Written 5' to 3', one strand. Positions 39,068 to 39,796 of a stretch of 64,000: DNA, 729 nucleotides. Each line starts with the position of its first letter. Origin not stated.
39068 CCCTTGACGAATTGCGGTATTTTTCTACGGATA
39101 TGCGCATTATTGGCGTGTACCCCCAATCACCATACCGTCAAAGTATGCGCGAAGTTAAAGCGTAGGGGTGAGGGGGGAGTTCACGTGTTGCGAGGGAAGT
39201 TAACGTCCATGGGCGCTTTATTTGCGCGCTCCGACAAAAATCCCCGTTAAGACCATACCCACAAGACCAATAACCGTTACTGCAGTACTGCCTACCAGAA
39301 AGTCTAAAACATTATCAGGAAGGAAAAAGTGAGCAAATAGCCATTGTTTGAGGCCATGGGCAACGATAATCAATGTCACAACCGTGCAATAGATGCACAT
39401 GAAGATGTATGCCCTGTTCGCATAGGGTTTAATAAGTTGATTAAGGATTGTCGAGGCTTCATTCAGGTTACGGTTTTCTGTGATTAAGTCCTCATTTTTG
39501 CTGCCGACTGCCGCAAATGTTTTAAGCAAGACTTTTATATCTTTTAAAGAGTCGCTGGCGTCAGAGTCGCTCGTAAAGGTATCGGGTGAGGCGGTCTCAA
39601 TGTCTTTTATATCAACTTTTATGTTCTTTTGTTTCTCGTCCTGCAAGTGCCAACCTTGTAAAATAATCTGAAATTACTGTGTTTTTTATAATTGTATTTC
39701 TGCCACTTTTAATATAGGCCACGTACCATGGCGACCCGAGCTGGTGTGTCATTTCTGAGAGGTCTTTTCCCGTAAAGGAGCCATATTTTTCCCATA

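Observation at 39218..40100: Candidate PanA (DUF4065/Panacea) antitoxin plus small tail-anchored membrane toxin, inserted between pheA and ygfZ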

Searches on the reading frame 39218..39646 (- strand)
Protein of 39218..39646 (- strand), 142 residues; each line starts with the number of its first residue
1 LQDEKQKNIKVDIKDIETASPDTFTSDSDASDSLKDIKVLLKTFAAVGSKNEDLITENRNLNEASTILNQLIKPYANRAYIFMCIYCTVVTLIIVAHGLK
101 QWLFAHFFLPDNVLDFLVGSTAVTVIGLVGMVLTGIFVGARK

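Call 3: search_protein_families(library=pfam, proteins=[window:39218-39646:-], max_evalue=1)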
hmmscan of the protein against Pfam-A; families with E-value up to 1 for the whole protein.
window:39218-39646:- (142 aa): 0 families

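Call 4: search_protein_families(library=padloc, proteins=[window:39218-39646:-], max_evalue=1)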
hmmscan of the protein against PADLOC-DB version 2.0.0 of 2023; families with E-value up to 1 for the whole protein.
window:39218-39646:- (142 aa): 0 families
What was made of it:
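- On Known anti-phage defence systems (PADLOC): PanT gives none (call 4).
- The PADLOC hit is marginal, and PanT has no PADLOC hit (call 4).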

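Call 5: search_protein_families(library=ncbifam, proteins=[window:39218-39646:-], max_evalue=1)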
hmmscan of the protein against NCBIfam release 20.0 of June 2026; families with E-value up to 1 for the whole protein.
window:39218-39646:- (142 aa): 0 families
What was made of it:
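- On SocAB (type VI toxin-antitoxin): The partner is a two-TM protein with no NCBIfam or Pfam hit (calls 3, 5).
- Tried and rejected: Pfam, NCBIfam and PADLOC on PanT gave no hit (calls 3-5).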

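Call 6: search_protein_families(library=phrogs, proteins=[window:39218-39646:-], max_evalue=1)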
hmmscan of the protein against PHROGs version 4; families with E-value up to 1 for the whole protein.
window:39218-39646:- (142 aa): 2 families
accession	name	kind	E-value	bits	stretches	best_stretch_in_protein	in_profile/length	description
phrog_26171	-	unknown function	2.3e-09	38.4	1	63-139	106-180/190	-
phrog_13343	-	unknown function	1e-07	33.1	1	44-138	80-173/182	-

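Call 7: find_homologous_proteins(query=window:39218-39646:-, max_evalue=0.001)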
Query window:39218-39646:- (142 aa): 405 proteins with E <= 0.001 among 416 candidates; the best 120 are listed.
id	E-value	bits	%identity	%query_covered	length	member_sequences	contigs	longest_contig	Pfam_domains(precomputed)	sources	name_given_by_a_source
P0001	3.4e-86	304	100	100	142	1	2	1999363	-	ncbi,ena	-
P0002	2.8e-30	123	50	99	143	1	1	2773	-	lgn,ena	-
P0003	2.3e-28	117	46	96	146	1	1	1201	-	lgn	-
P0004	7.9e-28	115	50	99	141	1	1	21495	-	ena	-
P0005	9.9e-28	115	47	96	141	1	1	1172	-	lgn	-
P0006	4.1e-27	113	47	94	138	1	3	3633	-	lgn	-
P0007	7.2e-27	112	63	62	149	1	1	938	-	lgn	-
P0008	1.4e-26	111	44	100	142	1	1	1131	-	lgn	-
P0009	1.9e-26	111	49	93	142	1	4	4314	-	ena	-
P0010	2.0e-26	111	48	93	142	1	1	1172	-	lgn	-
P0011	3.1e-26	110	50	93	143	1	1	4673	-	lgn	-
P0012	4.6e-26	109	46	100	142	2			-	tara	tara:strand:+ start:269 stop:697 length:429 start_codon:yes stop_codon:yes gene_type:complete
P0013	2.1e-25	107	46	100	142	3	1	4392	-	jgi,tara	tara:strand:+ start:879 stop:1307 length:429 start_codon:yes stop_codon:yes gene_type:complete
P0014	2.8e-25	107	47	97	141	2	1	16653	-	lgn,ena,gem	-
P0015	5.5e-25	106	48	94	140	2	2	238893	-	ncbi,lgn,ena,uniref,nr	ncbi:hypothetical protein [Novosphingobium sp. FSW06-99]|uniref:hypothetical protein n=1 Tax=Novosph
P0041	3.8e-23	100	46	96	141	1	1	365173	-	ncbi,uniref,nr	ncbi:hypothetical protein [uncultured Roseobacter sp.]|uniref:hypothetical protein n=1 Tax=unculture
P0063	2.7e-22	97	68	53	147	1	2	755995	-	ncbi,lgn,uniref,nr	ncbi:hypothetical protein PsAD2_03238 [Pseudovibrio axinellae]|uniref:Uncharacterized protein n=1 Ta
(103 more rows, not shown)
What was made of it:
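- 39218..39646 (-): panT: a 142-aa membrane toxin of the T3 type. It has a disordered N-terminus with a short DIDxAP-like helix, a long cytoplasmic helix that runs into TM1 (about residues 76-99), a short loop, and TM2 (about residues 111-139) carrying the near-invariant motif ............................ 405 homologues (call 7).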

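Call 10: list_cluster_members(proteins=[window:39218-39646:-, window:39612-40100:-])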
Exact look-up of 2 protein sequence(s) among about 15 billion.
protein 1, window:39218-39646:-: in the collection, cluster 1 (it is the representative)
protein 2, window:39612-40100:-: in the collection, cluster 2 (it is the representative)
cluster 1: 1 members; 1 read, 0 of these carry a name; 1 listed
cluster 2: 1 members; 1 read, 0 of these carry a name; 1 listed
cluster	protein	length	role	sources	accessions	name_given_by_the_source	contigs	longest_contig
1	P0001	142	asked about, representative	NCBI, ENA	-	-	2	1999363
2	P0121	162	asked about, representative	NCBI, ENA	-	-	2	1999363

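Call 11: find_encoding_contigs(protein=window:39218-39646:-, flank=6000, max_places=6)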
Protein window:39218-39646:- (142 aa): 1 contig read that carries it; 1 place shown.
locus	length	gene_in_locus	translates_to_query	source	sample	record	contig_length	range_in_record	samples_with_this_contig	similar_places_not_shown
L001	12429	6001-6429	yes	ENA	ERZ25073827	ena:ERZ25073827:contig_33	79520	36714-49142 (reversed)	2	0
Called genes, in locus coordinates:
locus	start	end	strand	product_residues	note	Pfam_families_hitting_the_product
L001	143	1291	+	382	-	PF00072:Response_reg (faint)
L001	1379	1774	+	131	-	-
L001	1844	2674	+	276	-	PF00459:Inositol_P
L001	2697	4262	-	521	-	PF00270:DEAD, PF04851:ResIII (weak), PF00271:Helicase_C, PF16124:RecQ_Zn_bind, PF09382:RQC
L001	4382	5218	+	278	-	PF01571:GCV_T, PF25455:Beta-barrel_CAF17_C (weak)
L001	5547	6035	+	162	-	PF13274:SocA_Panacea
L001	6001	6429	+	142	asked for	-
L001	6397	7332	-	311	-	PF00800:PDT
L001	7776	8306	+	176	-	PF00034:Cytochrom_C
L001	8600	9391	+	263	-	PF00459:Inositol_P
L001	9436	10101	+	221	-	PF13417:GST_N_3 (weak), PF13409:GST_N_2, PF14497:GST_C_3, PF00043:GST_C (weak), PF13410:GST_C_2 (weak)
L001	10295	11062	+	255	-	-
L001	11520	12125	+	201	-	PF12917:YfbR-like (weak), PF01966:HD (faint)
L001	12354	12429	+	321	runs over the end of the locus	PF01734:Patatin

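Call 14: find_related_loci(query=A1, collection=genome_contigs, flank=6000)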
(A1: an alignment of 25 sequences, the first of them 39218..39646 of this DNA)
Query A1 (142 aa) in genome_contigs; peptide patterns used: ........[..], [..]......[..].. (x = any residue, [..] = any of these).
341 stretches matched a pattern; 54 encode a relative of the query (tblastn E <= 1e-3); 54 distinct loci.
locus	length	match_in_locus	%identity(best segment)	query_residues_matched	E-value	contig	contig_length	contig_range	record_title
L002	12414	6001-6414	46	7-142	2e-30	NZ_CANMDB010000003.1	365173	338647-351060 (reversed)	Uncultured Roseobacter sp. isolate 2-944-J.fasta NODE_3, whole genome shotgun sequence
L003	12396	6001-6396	48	8-142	1e-30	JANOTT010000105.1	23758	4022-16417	MAG: Novosphingobium sp. isolate VAR_39_metabat_250 VAR_39_k141_4913420, whole genome shotgun sequence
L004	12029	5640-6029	44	13-142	3e-30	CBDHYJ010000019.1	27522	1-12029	MAG: Hyphomicrobiales bacterium isolate aed909f2-98c6-4b84-885f-341282523976 genome assembly, contig: contig_19, whole g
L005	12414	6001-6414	43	2-142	3e-30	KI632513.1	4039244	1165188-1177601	Rhodopseudomonas palustris JSC-3b genomic scaffold Scaffold1, whole genome shotgun sequence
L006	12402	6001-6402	46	7-142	2e-29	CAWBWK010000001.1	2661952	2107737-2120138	MAG: uncultured Alphaproteobacteria bacterium isolate MFD04651.bin.1.151 genome assembly, contig: contig_1286, whole gen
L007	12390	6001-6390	48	10-142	3e-31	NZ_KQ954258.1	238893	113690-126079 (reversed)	Novosphingobium sp. FSW06-99 PRJNA299315_s008, whole genome shotgun sequence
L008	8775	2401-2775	47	11-141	9e-30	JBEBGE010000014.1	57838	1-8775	MAG: Devosia sp. isolate ASF_14 NODE_168_length_57838_cov_4.919760, whole genome shotgun sequence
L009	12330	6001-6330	53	36-142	4e-29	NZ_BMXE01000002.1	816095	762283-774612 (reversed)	Pseudovibrio japonicus strain KCTC 12861 sequence02, whole genome shotgun sequence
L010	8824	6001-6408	42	4-142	8e-29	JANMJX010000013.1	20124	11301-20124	MAG: Sphingomonadales bacterium isolate OTE_64_metabat_304 OTE_64_k141_2543614, whole genome shotgun sequence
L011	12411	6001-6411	44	1-141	5e-29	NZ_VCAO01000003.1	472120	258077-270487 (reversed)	Qipengyuania marisflavi strain KEM-5 contig3, whole genome shotgun sequence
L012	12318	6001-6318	56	40-142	1e-28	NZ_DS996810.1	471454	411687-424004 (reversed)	Pseudovibrio sp. JE062 scf_1106541214833, whole genome shotgun sequence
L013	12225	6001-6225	68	68-142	5e-29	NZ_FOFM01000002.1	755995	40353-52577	Pseudovibrio axinellae strain DSM 24994, whole genome shotgun sequence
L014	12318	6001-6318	55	40-142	1e-28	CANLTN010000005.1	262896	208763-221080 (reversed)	uncultured Pseudovibrio sp. isolate 2-212.fasta genome assembly, contig: NODE_5, whole genome shotgun sequence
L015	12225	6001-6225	68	68-142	1e-28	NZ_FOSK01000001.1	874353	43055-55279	Pseudovibrio ascidiaceicola strain DSM 16392, whole genome shotgun sequence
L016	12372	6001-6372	49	15-141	2e-28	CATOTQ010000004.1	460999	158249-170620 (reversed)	MAG: uncultured Parasphingorhabdus sp. isolate df269ce3-95a5-471a-b687-7fc4378fab07 genome assembly, contig: contig_4, w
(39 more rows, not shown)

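Call 19: search_dna_similar(query=window:39218-39646:-, collection=phages, mode=protein, max_evalue=0.01, max_rows=20)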
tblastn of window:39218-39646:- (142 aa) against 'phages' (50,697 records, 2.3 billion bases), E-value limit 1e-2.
No match.

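Call 21: search_dna_similar(query=window:39218-39646:-, collection=plasmids, mode=protein, max_evalue=1, max_rows=40)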
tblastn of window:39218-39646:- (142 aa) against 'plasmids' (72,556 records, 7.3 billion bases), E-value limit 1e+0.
No match.
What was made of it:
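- Tried and rejected: tblastn of PanT against the phage and plasmid collections gave no match, even at E <= 1 for plasmids (calls 19, 21).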

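Call 29: search_solved_structures(query=A1, max_evalue=10)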
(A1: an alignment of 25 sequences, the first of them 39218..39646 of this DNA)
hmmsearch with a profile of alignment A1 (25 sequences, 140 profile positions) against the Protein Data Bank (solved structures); distinct sequences matched with E-value up to 10: 58.
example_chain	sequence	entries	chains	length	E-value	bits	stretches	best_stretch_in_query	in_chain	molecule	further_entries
7kl9_E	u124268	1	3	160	0.048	17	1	14-83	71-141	CTC-445.2 inhibitor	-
9pv2_A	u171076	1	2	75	0.18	15.1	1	30-63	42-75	Cell cycle protein GpsB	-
2r83_A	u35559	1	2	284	0.23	14.8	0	49-116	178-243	Synaptotagmin-1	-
6mg1_A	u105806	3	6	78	0.27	14.6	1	20-73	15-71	CCAAT/enhancer-binding protein beta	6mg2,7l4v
6mg3_A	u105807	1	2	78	0.34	14.2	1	20-73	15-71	CCAAT/enhancer-binding protein beta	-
1hjb_A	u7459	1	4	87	0.36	14.2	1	15-72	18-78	CCAAT/ENHANCER BINDING PROTEIN BETA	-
6aoz_B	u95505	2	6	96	0.41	13.9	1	20-63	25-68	CASP8-associated protein 2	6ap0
5kj7_E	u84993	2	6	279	0.48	13.8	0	49-116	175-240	Synaptotagmin-1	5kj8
5ccg_E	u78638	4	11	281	0.48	13.7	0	49-116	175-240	Synaptotagmin-1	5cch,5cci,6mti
5w5c_F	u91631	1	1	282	0.49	13.7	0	49-116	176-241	Synaptotagmin-1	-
8w6b_C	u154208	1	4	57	0.56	13.5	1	11-59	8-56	RB1-inducible coiled-coil protein 1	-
6ano_B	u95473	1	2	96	0.67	13.3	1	20-63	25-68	CASP8-associated protein 2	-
8qnv_A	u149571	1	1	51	0.7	13.2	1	38-72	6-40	Transposase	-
4c7n_B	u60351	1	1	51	0.72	13.2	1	25-64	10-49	SYNTHETIC ALPHA-HELIX, IM10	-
6x1g_A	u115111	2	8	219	0.74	13.1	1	5-82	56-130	ULP_PROTEASE domain-containing protein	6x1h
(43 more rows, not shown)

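Call 35: find_encoding_contigs(protein=P0041, flank=8000, max_places=2)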
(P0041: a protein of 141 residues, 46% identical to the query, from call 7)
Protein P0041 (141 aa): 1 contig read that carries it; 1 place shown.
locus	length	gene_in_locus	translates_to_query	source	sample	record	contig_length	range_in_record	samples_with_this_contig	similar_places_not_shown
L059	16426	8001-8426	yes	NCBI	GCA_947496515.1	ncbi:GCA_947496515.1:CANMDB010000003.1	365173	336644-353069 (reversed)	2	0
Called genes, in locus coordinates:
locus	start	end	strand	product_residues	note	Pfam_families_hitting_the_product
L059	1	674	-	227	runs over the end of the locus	PF25213:HVO_A0261_N (faint), PF12840:HTH_20, PF01022:HTH_5 (weak), PF12802:MarR_2 (weak)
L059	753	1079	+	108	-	PF07978:NIPSNAP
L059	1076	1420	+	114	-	PF03992:ABM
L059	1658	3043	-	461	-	PF05838:Glyco_hydro_108, PF09374:PG_binding_3 (weak)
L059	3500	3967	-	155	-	PF00583:Acetyltransf_1, PF13673:Acetyltransf_10 (weak), PF13508:Acetyltransf_7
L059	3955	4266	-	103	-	PF04800:NDUS4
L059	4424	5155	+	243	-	PF13519:VWA_2 (weak)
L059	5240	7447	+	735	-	PF00270:DEAD (weak), PF04851:ResIII, PF17757:UvrB_inter, PF27431:UvrB_3rd, PF00271:Helicase_C, PF12344:UvrB, PF02151:UVR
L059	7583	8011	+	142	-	PF13274:SocA_Panacea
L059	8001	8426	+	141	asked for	-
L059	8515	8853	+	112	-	PF00892:EamA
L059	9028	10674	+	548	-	PF02776:TPP_enzyme_N, PF00205:TPP_enzyme_M, PF02775:TPP_enzyme_C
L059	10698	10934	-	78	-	PF13453:Zn_ribbon_TFIIB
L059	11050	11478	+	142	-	-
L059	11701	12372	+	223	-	-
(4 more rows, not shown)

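Call 36: find_encoding_contigs(protein=P0063, flank=8000, max_places=2)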
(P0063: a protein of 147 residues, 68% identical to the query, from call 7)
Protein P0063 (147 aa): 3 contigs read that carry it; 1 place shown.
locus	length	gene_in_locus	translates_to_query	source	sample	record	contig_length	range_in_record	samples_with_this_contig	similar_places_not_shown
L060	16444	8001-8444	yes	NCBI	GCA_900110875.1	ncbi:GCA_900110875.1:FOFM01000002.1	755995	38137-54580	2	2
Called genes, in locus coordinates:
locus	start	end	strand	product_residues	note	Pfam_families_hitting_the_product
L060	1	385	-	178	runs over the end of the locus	PF02834:LigT_PEase, PF10469:AKAP7_NLS (weak), PF13563:2_5_RNA_ligase2, PF02834:LigT_PEase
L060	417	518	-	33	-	-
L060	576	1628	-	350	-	PF00248:Aldo_ket_red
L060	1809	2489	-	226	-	PF25182:NonGDSL, PF00657:Lipase_GDSL, PF13472:Lipase_GDSL_2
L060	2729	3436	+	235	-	PF00005:ABC_tran, PF13304:AAA_21 (faint)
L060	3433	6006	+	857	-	PF12704:MacB_PCD (weak), PF02687:FtsX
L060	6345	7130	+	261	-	PF01027:Bax1-I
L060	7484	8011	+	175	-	PF13274:SocA_Panacea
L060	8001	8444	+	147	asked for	-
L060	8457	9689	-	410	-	PF25917:BSH_RND (faint)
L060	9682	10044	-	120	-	-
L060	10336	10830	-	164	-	PF13185:GAF_2 (weak)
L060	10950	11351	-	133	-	PF12840:HTH_20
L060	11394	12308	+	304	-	PF03773:ArsP_1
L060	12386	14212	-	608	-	PF00270:DEAD, PF00271:Helicase_C, PF16124:RecQ_Zn_bind, PF09382:RQC, PF00570:HRDC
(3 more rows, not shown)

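Call 37: find_encoding_contigs(protein=P0015, flank=8000, max_places=2)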
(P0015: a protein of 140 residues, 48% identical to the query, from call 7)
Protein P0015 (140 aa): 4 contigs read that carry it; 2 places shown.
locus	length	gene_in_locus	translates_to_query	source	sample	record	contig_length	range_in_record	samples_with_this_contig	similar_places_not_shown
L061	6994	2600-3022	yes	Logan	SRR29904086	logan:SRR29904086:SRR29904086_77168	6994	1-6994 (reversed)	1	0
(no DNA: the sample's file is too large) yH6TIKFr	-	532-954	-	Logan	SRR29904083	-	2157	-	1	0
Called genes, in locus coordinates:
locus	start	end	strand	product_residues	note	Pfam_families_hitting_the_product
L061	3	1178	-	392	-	?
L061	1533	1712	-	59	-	-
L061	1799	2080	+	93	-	PF03869:Arc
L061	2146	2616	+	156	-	PF13274:SocA_Panacea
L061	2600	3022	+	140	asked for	-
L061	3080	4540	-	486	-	PF01420:Methylase_S (weak)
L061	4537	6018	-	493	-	PF12161:HsdM_N, PF02384:N6_Mtase, PF01170:UPF0020 (weak)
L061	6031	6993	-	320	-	?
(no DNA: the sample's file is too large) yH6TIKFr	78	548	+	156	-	PF13274:SocA_Panacea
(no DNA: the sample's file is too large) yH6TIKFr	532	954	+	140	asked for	-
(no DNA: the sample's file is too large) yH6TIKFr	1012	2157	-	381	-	?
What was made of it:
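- One homologous pair lies next to type I restriction-modification genes (call 37).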

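Call 38: predict_structure(alignment_id=A1)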
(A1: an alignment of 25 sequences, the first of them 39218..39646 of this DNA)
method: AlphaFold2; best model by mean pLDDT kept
length: 142 residues; sequences in the alignment: 25
mean_pLDDT: 79.2   pTM: 0.46
mean pLDDT of the five models: 79.2, 74.7, 73.0, 72.4, 72.0
residues with pLDDT >= 90: 28; 70-90: 80; 50-70: 28; < 50: 6
segments of 3 or more residues with pLDDT < 50: 1-3
pLDDT, mean of each block of 10 residues (from residue 1): 50 66 54 84 94 91 88 89 89 83 73 85 86 82 55
secondary structure, 60 per line:
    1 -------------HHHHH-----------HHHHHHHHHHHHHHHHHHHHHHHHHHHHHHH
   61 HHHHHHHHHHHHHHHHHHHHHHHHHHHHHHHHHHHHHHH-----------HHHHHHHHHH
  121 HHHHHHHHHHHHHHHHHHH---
elements in order: H14-18 H30-99 H111-139
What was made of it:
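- Checked: The AlphaFold2 model shows helices at 30-99 and 111-139 (call 38).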

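Call 54: find_related_loci(query=A1, collection=viral_contigs, flank=8000)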
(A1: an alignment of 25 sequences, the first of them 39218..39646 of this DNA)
Query A1 (142 aa) in viral_contigs; peptide patterns used: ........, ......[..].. (x = any residue, [..] = any of these).
14 stretches matched a pattern; 1 encode a relative of the query (tblastn E <= 1e-3); 1 distinct loci.
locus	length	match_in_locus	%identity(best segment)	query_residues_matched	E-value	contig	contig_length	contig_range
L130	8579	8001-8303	42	42-141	5e-22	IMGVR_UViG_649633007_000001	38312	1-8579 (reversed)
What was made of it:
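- Only 1 of 2.9 million IMG/VR viral contigs carries this subfamily (call 54).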

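Call 57: search_protein_families(library=phrogs, proteins=[L130:2859-3395:+, L130:3385-3936:+, L130:3936-4613:+, L130:4540-4968:+, L130:5229-6299:+, L130:6614-7027:-], max_evalue=0.001)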
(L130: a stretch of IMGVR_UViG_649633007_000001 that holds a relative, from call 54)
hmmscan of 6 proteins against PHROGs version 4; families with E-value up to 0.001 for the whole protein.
L130:2859-3395:+ (178 aa): 1 family
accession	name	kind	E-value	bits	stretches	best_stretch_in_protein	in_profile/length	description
phrog_421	-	unknown function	0.00063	20.3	1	5-123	9-128/241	unknown function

L130:3385-3936:+ (183 aa): 1 family
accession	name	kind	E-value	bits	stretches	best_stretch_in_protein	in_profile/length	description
phrog_599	-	moron, auxiliary metabolic gene and host takeover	2.1e-05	25.8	1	11-66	75-133/262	Lar-like restriction alleviation protein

L130:3936-4613:+ (225 aa): 1 family
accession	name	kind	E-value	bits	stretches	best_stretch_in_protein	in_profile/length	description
phrog_8514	-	unknown function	1.2e-48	166.6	1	4-218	3-198/204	-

L130:4540-4968:+ (142 aa): 0 families

L130:5229-6299:+ (356 aa): 4 families
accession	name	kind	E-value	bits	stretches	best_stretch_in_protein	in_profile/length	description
phrog_1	-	integration and excision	7.1e-44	152.1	1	14-341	115-440/611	integrase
phrog_216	-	integration and excision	1.4e-24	87.8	1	138-340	11-228/301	integrase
phrog_7244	-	integration and excision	9.3e-13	49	1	95-251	95-247/263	integrase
phrog_5127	-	integration and excision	9.2e-05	23.1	1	78-226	126-238/355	integrase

L130:6614-7027:- (137 aa): 1 family
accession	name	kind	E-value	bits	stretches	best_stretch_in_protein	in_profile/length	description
phrog_27377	-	unknown function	6.1e-08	33.7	1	23-117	14-111/134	-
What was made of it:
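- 39218..39646 (-): It shares phrog_13343 and phrog_26171 with the E. coli phage PanT (calls 6, 57).
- Both proteins hit the same two PHROG families (calls 6, 57).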

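Call 65: search_protein_representatives(alignment_id=A1)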
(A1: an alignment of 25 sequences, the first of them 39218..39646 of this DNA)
Query: 25 sequences, 140 profile positions. Proteins with E-value up to 0.001 (for the whole library): 812; up to 1e-10: 270; up to 1e-30: 56. The best 150 are listed.
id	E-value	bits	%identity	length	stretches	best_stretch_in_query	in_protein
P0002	6.9e-56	204.5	-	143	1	1-139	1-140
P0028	2.1e-54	199.7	-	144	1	6-139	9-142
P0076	3.3e-51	189.3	-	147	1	4-138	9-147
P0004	3.6e-50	186.0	-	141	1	5-138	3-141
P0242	7.4e-50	184.9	-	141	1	1-139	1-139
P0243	1.0e-48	181.2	-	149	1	5-138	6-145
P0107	2.2e-48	180.1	-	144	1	7-138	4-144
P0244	2.3e-48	180.1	-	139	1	8-139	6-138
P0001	5.6e-48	178.8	-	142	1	1-138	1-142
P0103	1.9e-47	177.1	-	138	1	6-138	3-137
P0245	3.0e-47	176.5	-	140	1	7-139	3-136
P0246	9.0e-45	168.4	-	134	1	6-138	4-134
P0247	9.5e-45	168.4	-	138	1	3-139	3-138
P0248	1.8e-44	167.5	-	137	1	8-138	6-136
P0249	1.1e-43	164.9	-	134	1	7-138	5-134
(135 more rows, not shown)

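Call 70: fold_search(model_id=the predicted structure, library=pdb)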
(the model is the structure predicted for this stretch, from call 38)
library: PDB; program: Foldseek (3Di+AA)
matches with E <= 10: 2; with E <= 0.001: 0
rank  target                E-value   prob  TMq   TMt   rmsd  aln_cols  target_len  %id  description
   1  4mt8_A                6.8e+00  0.05  0.28  0.36   8.4       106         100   14  Structure of the ERS1 dimerization and histidine phosphotransfer domain from Arabidopsis thaliana (released 2014-10-01)
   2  8w9z_D                8.0e+00  0.04  0.16  0.05   5.3        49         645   18  The cryo-EM structure of the Nicotiana tabacum PEP-PAP (released 2024-03-13)
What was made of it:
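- Tried and rejected: Foldseek of the PanT model against the PDB found nothing with E below 6 (call 70).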
